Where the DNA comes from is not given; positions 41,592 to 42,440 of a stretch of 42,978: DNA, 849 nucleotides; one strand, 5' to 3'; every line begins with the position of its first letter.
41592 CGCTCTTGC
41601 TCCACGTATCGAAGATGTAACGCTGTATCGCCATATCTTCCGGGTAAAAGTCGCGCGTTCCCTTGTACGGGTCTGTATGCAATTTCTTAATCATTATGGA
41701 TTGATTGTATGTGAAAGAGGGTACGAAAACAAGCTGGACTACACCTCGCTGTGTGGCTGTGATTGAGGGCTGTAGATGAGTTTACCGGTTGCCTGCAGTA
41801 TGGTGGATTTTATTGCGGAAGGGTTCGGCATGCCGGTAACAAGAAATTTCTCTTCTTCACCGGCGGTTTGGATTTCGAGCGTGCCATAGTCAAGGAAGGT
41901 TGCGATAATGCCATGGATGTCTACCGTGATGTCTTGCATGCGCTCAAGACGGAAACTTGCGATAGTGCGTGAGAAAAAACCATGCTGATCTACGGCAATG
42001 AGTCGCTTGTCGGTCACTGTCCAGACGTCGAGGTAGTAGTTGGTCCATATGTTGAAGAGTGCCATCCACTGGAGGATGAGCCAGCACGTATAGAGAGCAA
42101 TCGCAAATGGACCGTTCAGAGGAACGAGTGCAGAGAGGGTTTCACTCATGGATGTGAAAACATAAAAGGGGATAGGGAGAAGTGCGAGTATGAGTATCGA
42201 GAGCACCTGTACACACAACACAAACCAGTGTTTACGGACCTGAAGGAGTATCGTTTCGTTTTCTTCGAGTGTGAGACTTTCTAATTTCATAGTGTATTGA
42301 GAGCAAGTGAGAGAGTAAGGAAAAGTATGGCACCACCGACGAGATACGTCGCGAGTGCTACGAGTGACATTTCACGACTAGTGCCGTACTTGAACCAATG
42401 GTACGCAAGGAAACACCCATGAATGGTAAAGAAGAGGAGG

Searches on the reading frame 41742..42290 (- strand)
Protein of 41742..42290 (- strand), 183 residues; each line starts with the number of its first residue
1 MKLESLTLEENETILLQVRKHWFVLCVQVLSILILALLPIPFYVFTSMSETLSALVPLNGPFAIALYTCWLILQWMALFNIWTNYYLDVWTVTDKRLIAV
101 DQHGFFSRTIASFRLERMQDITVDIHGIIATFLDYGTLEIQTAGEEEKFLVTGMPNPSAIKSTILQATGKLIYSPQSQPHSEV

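Call 106: search_protein_families(library=pfam, proteins=[window:41742-42290:-], max_evalue=0.0001)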
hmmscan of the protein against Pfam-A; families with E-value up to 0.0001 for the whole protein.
window:41742-42290:- (183 aa): 1 family
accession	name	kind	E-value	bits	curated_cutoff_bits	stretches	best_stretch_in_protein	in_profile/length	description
PF03703.20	bPH_2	-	3.2e-07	30.9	22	1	90-162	6-76/78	Bacterial PH domain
